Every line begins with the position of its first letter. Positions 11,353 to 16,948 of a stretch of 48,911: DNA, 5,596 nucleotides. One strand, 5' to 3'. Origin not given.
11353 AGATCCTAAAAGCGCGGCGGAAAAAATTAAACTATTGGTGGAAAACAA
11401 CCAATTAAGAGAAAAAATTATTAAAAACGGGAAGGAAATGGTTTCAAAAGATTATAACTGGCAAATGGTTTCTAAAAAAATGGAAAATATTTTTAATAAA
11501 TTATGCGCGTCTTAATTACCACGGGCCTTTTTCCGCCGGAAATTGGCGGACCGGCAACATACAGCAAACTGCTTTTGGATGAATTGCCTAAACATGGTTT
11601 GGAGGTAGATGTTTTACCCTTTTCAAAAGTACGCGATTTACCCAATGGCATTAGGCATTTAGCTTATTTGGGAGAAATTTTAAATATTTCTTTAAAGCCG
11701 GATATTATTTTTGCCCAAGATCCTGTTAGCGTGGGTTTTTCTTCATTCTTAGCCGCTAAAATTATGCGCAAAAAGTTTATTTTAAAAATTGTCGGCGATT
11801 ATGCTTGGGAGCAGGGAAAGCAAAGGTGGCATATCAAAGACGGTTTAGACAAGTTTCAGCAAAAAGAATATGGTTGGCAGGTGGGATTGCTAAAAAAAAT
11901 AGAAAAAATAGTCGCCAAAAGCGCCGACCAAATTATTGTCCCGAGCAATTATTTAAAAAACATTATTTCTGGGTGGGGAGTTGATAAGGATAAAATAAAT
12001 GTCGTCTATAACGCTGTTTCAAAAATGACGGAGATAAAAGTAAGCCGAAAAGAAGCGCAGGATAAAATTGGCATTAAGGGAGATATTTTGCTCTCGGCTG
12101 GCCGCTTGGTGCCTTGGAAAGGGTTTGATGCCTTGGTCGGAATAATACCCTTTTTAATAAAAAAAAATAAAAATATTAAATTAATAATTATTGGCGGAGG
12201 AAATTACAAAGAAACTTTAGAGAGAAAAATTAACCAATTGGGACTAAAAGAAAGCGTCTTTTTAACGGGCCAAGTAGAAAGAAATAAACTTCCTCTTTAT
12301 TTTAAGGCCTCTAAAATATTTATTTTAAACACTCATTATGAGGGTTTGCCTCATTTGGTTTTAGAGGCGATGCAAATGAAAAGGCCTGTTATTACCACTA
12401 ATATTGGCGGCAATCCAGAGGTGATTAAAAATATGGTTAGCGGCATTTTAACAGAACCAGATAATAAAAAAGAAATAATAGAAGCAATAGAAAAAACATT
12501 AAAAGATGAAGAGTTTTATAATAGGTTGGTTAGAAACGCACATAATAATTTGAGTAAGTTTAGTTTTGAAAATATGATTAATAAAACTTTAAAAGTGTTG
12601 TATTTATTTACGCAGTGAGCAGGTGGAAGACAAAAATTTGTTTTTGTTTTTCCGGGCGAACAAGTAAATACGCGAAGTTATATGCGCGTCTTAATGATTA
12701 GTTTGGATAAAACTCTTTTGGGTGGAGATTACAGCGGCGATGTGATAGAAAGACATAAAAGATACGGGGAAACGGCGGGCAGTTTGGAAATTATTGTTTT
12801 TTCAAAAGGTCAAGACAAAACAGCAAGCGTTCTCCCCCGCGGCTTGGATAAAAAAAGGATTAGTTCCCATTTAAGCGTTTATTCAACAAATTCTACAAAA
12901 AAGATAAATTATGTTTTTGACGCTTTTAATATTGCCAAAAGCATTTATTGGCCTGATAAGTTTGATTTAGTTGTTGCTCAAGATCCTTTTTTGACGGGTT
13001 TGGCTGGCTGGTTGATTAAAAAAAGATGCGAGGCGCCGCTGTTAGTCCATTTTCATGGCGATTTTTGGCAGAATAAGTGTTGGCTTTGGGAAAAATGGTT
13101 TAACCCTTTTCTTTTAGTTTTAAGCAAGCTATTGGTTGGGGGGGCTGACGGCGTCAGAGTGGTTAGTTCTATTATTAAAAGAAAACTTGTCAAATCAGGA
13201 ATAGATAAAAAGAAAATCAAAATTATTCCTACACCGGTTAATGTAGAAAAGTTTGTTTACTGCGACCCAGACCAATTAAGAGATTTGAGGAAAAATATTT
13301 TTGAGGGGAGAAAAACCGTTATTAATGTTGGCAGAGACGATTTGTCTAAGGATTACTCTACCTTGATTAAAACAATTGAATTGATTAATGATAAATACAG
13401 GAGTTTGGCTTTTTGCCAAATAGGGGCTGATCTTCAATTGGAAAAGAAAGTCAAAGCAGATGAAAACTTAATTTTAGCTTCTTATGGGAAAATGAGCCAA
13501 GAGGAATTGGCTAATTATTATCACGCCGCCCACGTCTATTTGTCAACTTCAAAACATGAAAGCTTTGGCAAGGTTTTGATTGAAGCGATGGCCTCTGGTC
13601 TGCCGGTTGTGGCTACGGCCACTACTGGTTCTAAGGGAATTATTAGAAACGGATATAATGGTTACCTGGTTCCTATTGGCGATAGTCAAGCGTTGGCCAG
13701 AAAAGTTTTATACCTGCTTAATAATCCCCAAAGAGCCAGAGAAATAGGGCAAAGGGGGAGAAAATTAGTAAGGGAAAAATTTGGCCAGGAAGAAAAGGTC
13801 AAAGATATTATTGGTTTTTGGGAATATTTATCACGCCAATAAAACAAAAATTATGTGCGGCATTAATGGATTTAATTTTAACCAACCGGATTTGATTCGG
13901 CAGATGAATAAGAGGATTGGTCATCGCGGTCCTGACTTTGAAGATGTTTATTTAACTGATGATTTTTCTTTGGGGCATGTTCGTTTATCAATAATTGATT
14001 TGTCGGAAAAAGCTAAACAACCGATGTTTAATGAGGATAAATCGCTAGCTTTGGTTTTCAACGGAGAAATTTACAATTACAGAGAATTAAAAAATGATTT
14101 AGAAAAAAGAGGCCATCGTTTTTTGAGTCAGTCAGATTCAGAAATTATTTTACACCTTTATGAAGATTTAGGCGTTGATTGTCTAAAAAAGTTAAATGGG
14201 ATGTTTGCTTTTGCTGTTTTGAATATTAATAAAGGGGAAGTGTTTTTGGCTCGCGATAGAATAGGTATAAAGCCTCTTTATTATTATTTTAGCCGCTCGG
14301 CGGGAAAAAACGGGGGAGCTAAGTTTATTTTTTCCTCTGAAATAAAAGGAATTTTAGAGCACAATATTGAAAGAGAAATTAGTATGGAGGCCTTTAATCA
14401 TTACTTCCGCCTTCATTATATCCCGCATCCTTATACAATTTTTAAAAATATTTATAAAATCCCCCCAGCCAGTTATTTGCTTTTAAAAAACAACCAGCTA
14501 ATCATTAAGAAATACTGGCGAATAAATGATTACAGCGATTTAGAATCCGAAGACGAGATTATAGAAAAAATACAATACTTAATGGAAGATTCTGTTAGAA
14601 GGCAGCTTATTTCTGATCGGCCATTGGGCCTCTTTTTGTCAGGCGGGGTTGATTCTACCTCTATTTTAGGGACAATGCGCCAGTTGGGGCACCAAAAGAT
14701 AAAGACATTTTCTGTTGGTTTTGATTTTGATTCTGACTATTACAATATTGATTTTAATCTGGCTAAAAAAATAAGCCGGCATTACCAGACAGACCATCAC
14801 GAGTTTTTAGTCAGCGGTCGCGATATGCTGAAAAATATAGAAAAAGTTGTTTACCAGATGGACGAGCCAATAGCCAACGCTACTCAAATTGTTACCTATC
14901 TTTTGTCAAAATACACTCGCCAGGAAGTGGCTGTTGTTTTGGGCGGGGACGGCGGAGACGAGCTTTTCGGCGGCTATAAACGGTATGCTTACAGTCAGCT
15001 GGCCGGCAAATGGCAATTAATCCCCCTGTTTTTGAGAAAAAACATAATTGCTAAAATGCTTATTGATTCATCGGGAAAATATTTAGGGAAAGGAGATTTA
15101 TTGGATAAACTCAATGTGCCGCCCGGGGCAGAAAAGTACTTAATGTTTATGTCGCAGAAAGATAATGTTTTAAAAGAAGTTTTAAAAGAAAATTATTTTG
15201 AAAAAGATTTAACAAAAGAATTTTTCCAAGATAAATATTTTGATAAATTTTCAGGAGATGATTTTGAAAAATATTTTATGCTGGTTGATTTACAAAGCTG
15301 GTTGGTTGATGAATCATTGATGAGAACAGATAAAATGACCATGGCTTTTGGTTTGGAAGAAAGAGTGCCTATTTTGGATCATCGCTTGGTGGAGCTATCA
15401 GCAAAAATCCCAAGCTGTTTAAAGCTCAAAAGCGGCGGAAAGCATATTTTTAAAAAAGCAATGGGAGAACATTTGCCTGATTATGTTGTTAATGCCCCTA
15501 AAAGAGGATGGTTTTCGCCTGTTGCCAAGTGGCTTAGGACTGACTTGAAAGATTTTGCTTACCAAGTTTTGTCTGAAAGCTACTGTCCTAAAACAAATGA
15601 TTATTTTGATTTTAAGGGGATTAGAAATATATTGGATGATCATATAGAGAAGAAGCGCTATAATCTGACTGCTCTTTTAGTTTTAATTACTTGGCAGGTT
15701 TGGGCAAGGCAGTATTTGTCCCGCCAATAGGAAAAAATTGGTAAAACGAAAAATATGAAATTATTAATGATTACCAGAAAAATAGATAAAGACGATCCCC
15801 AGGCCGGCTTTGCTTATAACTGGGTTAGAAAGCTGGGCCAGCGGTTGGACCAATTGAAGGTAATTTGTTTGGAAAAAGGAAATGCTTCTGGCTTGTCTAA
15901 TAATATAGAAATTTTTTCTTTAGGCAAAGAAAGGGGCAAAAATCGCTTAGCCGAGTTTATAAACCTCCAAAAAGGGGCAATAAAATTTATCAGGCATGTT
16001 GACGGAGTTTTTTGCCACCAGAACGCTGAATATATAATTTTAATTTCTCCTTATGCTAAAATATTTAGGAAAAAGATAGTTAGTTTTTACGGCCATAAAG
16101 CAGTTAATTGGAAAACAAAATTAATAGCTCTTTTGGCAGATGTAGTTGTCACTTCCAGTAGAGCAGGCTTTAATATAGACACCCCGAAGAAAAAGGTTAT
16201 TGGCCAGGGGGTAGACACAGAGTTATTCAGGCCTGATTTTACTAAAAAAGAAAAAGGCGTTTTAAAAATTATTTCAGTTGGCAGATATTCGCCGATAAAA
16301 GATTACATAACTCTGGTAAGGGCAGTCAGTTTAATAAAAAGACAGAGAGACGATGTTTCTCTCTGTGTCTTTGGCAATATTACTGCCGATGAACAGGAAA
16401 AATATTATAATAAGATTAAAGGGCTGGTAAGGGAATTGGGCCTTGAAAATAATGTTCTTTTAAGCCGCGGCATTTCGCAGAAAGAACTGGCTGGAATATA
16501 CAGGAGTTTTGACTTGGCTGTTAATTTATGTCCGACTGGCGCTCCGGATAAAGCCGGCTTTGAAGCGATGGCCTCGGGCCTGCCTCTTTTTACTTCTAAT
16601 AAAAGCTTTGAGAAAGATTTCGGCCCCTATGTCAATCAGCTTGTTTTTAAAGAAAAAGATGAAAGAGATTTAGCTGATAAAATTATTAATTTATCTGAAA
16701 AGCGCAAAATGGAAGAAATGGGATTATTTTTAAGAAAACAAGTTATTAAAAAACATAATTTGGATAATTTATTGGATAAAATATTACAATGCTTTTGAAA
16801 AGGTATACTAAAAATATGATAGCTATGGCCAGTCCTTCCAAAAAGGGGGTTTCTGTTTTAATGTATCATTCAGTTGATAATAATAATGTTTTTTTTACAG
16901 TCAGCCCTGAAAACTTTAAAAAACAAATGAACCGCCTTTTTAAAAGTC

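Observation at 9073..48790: A ~40-kb, 34-gene glycoconjugate cluster combining sulfation, six radical SAM enzymes, triple amidation and lipid-carrier transfer; candidate undescribed surface-glycan system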

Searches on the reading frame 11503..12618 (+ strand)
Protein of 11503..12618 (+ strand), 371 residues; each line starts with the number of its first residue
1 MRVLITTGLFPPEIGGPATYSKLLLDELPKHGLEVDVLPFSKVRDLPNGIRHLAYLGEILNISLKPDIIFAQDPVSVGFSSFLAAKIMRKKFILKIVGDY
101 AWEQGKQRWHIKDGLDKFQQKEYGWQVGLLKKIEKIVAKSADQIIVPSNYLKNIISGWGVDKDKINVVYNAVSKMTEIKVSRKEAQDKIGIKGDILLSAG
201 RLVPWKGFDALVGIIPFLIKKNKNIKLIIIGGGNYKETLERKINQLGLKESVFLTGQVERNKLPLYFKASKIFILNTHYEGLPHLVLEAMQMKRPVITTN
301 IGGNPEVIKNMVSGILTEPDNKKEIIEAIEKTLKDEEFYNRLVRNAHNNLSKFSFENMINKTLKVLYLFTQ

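Call 4: search_protein_families(library=pfam, proteins=[window:11503-12618:+], max_evalue=0.001)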
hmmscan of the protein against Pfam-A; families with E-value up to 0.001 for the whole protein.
window:11503-12618:+ (371 aa): 4 families
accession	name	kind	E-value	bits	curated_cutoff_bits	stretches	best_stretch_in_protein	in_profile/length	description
PF00534.26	Glycos_transf_1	-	2e-42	145.1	26.4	1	184-347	4-170/172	Glycosyl transferases group 1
PF13692.12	Glyco_trans_1_4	-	9.8e-33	113.8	27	1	195-335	3-142/142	Glycosyl transferases group 1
PF13439.12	Glyco_transf_4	-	4.6e-14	53.2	28.5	1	30-172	38-166/170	Glycosyltransferase Family 4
PF13579.12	Glyco_trans_4_4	-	1.9e-09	38.5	29.7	1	28-170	35-157/158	Glycosyl transferase 4-like domain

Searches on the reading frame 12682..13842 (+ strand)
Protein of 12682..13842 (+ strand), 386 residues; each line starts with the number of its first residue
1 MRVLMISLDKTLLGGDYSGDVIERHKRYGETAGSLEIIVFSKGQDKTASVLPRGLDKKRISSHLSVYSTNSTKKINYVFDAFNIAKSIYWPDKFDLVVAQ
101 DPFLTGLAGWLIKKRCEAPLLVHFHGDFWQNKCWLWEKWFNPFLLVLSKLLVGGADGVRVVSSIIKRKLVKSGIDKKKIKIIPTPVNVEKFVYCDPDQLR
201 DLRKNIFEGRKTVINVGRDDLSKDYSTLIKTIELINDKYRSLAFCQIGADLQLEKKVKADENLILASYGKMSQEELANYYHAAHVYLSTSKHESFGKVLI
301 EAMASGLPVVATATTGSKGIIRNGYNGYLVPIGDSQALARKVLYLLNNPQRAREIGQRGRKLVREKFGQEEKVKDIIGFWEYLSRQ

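Call 4: search_protein_families(library=pfam, proteins=[window:12682-13842:+], max_evalue=0.001)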
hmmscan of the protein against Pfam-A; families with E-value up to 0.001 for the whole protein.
window:12682-13842:+ (386 aa): 7 families
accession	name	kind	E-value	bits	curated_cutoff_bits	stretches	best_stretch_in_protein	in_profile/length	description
PF00534.26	Glycos_transf_1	-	6.1e-31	107.7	26.4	1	204-361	9-171/172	Glycosyl transferases group 1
PF13692.12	Glyco_trans_1_4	-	7.1e-25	88.4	27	1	211-348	2-142/142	Glycosyl transferases group 1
PF13439.12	Glyco_transf_4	-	2.5e-13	50.8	28.5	1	88-189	71-169/170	Glycosyltransferase Family 4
PF13579.12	Glyco_trans_4_4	-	9.7e-11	42.7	29.7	1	92-183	70-156/158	Glycosyl transferase 4-like domain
PF13524.12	Glyco_trans_1_2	-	5.6e-10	39.8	25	1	269-375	33-141/144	Glycosyl transferase-like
PF20706.3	GT4-conflict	-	7.8e-08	32.1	26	1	271-366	270-375/385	Family 4 Glycosyltransferase in conflict systems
PF22772.2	WsaF_C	-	0.00055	20.2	27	1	237-314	32-106/133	WsaF, C-terminal domain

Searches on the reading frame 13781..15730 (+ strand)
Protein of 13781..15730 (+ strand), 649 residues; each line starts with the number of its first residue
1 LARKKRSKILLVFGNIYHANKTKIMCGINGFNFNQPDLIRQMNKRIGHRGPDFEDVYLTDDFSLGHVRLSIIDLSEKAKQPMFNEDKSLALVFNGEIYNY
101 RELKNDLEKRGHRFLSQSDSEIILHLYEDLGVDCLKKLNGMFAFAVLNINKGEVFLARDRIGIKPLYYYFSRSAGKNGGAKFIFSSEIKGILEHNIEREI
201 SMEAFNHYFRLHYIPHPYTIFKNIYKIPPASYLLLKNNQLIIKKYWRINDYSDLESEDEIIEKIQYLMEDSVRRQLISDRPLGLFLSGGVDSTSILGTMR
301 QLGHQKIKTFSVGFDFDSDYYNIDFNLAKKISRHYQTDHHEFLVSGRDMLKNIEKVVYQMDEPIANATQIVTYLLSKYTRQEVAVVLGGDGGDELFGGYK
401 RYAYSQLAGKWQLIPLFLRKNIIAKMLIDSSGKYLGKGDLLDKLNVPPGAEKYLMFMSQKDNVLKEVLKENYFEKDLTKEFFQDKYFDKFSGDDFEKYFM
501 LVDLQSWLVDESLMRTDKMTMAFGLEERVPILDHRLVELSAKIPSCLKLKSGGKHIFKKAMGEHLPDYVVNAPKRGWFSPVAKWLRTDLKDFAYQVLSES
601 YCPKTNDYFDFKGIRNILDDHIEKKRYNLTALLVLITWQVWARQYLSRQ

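Call 4: search_protein_families(library=pfam, proteins=[window:13781-15730:+], max_evalue=0.001)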
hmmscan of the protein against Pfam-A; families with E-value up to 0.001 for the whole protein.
window:13781-15730:+ (649 aa): 3 families
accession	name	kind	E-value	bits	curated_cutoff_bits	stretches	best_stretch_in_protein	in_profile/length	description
PF00733.27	Asn_synthase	-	9.3e-83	279.2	21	1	264-643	2-354/354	Asparagine synthase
PF13537.11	GATase_7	-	9.5e-44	148.8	25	1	66-192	1-122/123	Glutamine amidotransferase domain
PF13522.11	GATase_6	-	7.4e-42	142.9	27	1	51-179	1-122/130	Glutamine amidotransferase domain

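Call 13: search_protein_families(library=ncbifam, proteins=[window:13781-15730:+], max_evalue=0.00001)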
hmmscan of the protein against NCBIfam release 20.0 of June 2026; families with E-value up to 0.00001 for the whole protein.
window:13781-15730:+ (649 aa): 9 families
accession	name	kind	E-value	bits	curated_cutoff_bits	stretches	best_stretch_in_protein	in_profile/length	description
TIGR03108.1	eps_aminotran_1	hypoth_equivalog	7.5e-142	474.2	816.9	1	25-638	1-621/628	XrtA/PEP-CTERM system amidotransferase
TIGR01536.1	asn_synth_AEB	equivalog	2.6e-139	465.6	267.1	1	26-576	1-516/517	asparagine synthase (glutamine-hydrolyzing)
TIGR03104.1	trio_amidotrans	equivalog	1.3e-131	439.7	570.1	2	25-403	1-384/589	N-acetylglutaminylglutamine amidotransferase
NF006949.0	PRK09431.1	equivalog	1e-92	311.5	499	3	25-194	1-168/554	asparagine synthase B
NF033535.1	lass_lactam_cya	exception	3.6e-73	247.2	525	2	37-412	18-393/668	lasso peptide isopeptide bond-forming cyclase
TIGR01135.1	glmS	equivalog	2.7e-12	46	418.05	1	60-159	64-175/607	glutamine--fructose-6-phosphate transaminase (isomerizing)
TIGR01134.1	purF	equivalog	5e-12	45.9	350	1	58-169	62-184/432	amidophosphoribosyltransferase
NF001484.0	PRK00331.1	subfamily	5.2e-12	45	381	1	61-158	66-175/601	isomerizing glutamine--fructose-6-phosphate transaminase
NF033561.1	macrolact_Ik_Al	subfamily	6.8e-12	44.8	300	1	216-397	150-332/561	albusnodin/ikarugamycin family macrolactam cyclase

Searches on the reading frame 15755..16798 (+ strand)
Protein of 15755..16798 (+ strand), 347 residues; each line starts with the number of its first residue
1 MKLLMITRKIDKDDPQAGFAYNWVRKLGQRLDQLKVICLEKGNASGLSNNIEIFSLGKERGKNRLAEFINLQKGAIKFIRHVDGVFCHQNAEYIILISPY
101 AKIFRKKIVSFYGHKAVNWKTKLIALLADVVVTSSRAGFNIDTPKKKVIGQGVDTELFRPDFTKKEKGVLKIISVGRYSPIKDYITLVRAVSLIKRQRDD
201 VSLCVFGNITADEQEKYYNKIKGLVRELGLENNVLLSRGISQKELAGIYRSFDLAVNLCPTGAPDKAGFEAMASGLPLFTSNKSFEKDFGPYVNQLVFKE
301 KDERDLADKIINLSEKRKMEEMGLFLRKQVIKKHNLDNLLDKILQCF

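Call 5: search_protein_families(library=pfam, proteins=[window:15755-16798:+], max_evalue=0.001)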
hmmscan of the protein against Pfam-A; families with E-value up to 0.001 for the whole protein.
window:15755-16798:+ (347 aa): 3 families
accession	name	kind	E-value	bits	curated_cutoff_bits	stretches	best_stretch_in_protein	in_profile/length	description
PF00534.26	Glycos_transf_1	-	8.1e-19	68.2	26.4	1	164-321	10-163/172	Glycosyl transferases group 1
PF13692.12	Glyco_trans_1_4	-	3.8e-13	50.3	27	1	171-315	3-141/142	Glycosyl transferases group 1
PF13524.12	Glyco_trans_1_2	-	4.3e-07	30.4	25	1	199-345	13-144/144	Glycosyl transferase-like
